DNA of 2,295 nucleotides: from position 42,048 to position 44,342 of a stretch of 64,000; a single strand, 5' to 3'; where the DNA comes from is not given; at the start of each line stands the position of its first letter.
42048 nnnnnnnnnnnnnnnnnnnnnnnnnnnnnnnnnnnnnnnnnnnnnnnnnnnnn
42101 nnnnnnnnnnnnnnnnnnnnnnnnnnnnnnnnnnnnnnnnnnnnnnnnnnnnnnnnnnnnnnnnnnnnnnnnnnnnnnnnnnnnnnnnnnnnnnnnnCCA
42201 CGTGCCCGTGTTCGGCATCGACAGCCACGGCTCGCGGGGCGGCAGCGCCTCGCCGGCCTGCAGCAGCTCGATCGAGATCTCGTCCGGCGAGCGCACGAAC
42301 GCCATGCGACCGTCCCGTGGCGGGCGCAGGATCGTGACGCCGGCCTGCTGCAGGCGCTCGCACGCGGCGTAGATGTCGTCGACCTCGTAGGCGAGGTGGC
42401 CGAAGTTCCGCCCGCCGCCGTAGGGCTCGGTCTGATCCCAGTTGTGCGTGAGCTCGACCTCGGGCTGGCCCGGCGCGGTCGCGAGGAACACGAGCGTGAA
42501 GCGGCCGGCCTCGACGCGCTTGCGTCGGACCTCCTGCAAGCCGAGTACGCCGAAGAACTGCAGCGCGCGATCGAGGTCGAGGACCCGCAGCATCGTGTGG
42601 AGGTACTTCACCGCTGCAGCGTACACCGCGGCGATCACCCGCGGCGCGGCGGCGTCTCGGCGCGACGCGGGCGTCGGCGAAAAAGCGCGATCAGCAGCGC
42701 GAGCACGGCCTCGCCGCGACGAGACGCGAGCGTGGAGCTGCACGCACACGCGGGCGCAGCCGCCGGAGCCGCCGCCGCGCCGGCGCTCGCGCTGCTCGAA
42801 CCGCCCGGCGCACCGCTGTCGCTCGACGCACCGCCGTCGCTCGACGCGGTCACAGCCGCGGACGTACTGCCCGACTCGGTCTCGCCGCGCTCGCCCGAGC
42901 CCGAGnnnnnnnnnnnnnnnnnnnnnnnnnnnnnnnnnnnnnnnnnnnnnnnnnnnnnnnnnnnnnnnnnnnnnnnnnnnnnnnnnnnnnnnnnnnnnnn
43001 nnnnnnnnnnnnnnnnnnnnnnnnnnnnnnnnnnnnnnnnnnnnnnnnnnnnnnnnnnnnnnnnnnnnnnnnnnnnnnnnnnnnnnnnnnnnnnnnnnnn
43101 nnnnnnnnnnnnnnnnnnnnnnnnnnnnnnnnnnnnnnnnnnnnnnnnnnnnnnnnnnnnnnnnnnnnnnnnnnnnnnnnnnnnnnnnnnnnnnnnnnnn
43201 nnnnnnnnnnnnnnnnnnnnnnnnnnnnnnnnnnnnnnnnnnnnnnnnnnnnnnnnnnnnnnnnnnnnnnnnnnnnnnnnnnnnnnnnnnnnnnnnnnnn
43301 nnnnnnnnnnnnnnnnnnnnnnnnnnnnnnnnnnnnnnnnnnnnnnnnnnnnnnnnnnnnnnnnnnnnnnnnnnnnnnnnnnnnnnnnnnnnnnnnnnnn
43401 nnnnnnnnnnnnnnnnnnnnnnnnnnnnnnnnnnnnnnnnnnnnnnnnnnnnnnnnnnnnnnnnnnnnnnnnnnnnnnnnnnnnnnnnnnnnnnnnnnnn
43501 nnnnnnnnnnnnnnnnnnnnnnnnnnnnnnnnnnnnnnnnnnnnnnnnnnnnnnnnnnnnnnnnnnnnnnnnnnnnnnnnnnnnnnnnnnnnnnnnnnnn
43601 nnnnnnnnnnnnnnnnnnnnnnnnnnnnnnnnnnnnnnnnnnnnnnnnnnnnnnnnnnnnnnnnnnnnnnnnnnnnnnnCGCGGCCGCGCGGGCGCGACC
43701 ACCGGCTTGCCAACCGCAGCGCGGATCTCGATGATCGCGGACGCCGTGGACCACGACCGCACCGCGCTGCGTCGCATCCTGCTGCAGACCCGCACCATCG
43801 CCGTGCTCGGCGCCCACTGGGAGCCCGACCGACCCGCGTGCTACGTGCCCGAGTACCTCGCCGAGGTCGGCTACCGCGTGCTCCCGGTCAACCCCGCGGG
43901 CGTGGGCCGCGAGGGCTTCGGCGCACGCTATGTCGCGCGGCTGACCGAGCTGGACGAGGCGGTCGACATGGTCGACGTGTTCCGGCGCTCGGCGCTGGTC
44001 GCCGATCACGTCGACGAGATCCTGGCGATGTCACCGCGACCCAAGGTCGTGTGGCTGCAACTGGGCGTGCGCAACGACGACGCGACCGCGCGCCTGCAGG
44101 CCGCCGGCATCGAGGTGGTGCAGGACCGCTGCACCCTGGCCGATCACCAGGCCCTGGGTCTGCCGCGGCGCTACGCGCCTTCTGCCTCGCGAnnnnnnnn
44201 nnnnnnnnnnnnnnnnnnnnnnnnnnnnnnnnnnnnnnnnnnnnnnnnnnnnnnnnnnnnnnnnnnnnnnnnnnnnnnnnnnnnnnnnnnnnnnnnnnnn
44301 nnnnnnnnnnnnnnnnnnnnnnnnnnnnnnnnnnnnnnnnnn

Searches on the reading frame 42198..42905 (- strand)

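Call 56: search_protein_families(library=pfam, proteins=[window:42198-42905:-], max_evalue=0.0001)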
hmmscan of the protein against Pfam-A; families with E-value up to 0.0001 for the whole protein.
window:42198-42905:- (236 aa): 2 families
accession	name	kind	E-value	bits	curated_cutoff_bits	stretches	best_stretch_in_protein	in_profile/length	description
PF00903.31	Glyoxalase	-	1.5e-17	64.5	20.6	1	102-214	3-121/121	Glyoxalase/Bleomycin resistance protein/Dioxygenase superfamily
PF13669.12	Glyoxalase_4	-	1.5e-15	57.9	27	1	103-200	2-102/109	Glyoxalase/Bleomycin resistance protein/Dioxygenase superfamily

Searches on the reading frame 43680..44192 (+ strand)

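Call 77: search_protein_families(library=pfam, proteins=[window:43680-44192:+], max_evalue=0.0001)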
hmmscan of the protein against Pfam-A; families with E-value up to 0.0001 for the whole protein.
window:43680-44192:+ (171 aa): 1 family
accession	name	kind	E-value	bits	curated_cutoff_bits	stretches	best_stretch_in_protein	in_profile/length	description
PF13380.12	CoA_binding_2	-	3.9e-33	114.8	22.8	1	38-156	1-115/116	CoA binding domain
